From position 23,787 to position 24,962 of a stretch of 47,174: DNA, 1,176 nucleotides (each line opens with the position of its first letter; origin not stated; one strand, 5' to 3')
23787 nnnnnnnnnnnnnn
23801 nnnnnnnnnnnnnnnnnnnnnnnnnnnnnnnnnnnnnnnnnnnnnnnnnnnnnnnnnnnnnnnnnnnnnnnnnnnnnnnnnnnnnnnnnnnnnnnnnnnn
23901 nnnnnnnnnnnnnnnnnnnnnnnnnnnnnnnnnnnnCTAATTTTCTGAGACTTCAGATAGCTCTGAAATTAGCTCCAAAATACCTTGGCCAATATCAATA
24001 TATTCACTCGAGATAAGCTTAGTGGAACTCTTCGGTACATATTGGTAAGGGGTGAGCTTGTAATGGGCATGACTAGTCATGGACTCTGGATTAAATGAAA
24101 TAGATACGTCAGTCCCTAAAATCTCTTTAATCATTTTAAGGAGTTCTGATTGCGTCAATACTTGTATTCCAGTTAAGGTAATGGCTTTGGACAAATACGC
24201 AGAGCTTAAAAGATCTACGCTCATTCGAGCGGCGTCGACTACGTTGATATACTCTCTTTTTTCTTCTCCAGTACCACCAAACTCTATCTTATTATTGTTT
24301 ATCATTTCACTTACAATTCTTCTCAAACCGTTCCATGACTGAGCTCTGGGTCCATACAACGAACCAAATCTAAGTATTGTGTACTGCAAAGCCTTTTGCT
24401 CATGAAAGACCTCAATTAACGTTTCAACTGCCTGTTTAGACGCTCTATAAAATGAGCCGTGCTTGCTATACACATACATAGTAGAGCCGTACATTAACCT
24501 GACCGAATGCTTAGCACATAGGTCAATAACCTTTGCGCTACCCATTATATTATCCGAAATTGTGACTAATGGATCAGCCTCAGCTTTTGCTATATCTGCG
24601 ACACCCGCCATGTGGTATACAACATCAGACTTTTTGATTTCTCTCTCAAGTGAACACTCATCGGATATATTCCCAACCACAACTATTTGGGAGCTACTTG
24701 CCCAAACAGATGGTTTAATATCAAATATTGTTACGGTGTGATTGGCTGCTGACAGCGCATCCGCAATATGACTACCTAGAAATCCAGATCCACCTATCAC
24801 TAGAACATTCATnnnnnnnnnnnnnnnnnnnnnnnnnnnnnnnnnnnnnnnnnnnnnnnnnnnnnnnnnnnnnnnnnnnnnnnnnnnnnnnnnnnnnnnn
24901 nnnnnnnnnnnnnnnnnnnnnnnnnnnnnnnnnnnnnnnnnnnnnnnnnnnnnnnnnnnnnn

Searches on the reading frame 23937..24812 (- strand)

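Call 6: search_protein_families(library=pfam, proteins=[window:23937-24812:-], max_evalue=0.01)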
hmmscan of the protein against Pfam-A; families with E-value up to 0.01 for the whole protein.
window:23937-24812:- (291 aa): 12 families
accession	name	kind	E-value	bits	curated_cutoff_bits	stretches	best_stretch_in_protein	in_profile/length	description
PF01370.27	Epimerase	-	9.5e-36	123.8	20.9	1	3-203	1-226/240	NAD dependent epimerase/dehydratase family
PF01073.25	3Beta_HSD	-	6.7e-16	58.6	22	1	4-114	1-119/280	3-beta hydroxysteroid dehydrogenase/isomerase family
PF16363.11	GDP_Man_Dehyd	-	1.8e-15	57.7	27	1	4-227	1-261/332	GDP-mannose 4,6 dehydratase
PF04321.23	RmlD_sub_bind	-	9.6e-13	48.3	27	1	1-154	1-153/287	RmlD substrate binding domain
PF02719.21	Polysacc_synt_2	-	7.1e-11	42.3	20.2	1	4-154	2-173/293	Polysaccharide biosynthesis protein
PF13460.12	NAD_binding_10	-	5.3e-10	39.9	27.2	1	7-154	1-148/184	NAD(P)H-binding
PF07993.18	NAD_binding_4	-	1.1e-07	31.8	20.1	1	55-118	82-144/258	Male sterility protein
PF05368.20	NmrA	-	2e-05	24.8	27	1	3-80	5-81/298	NmrA-like family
PF00106.31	adh_short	-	0.0034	17.3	26.6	0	2-139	2-166/195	short chain dehydrogenase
PF02254.24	TrkA_N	-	0.0046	17.7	23.8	1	5-58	2-58/116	TrkA-N domain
PF00070.33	Pyr_redox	-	0.0064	17.4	22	0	4-36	2-34/82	Pyridine nucleotide-disulphide oxidoreductase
PF02737.24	3HCDH_N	-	0.0072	16.7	22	0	3-42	2-40/180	3-hydroxyacyl-CoA dehydrogenase, NAD binding domain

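Call 7: search_protein_families(library=ncbifam, proteins=[window:23937-24812:-], max_evalue=0.01)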
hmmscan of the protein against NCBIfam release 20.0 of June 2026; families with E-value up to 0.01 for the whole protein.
window:23937-24812:- (291 aa): 34 families (the best 25 are shown)
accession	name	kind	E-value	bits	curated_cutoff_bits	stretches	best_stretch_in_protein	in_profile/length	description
TIGR04180.1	EDH_00030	hypoth_equivalog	3.1e-17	62.6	475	1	3-243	1-267/297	NAD-dependent 4,6-dehydratase LegB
TIGR01181.1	dTDP_gluc_dehyt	equivalog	1.8e-16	60.2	365.1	1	3-236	2-265/321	dTDP-glucose 4,6-dehydratase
TIGR01179.1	galE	equivalog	1.7e-15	56.7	262.3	1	2-154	1-178/332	UDP-glucose 4-epimerase GalE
TIGR02197.1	heptose_epim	equivalog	8e-13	48.2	274.6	1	3-282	1-310/316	ADP-glyceromanno-heptose 6-epimerase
TIGR03466.1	HpnA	hypoth_equivalog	4.9e-11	42.1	367.65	1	1-120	1-122/327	hopanoid-associated sugar epimerase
NF005998.1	PRK08125.1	equivalog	6.6e-11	41.3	777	1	2-116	317-437/649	bifunctional UDP-4-amino-4-deoxy-L-arabinose formyltransferase/UDP-glucuronic acid oxidase ArnA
TIGR01746.1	Thioester-redct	subfamily_domain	1.4e-10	40.9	213.35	1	60-237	87-285/371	thioester reductase domain-containing protein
NF042423.1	oxyalk_red_Shew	equivalog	1.4e-10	40.8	580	1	2-114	10-121/331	2-alkyl-3-oxoalkanoate reductase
NF042422.1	oxyalk_red_OleD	equivalog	1.6e-10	40.9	580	1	1-115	1-114/329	2-alkyl-3-oxoalkanoate reductase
NF043036.1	ErythonDh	equivalog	2.8e-10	39.9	325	1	1-116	1-130/321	D-erythronate dehydrogenase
TIGR01214.1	rmlD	equivalog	3.6e-10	39.4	224.05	1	3-125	2-115/285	dTDP-4-dehydrorhamnose reductase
NF008872.0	PRK11908.1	equivalog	2.1e-09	36.9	294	1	2-116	3-123/349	bifunctional UDP-4-keto-pentose/UDP-xylose synthase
NF007956.0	PRK10675.1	subfamily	4e-08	32.8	394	1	1-117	1-130/338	UDP-glucose 4-epimerase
NF004520.0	PRK05865.1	equivalog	5.1e-08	31.3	1509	1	1-167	1-141/854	sugar epimerase family protein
TIGR03589.1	PseB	equivalog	5.6e-08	32.1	407.75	1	44-157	57-173/324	UDP-N-acetylglucosamine 4,6-dehydratase (inverting)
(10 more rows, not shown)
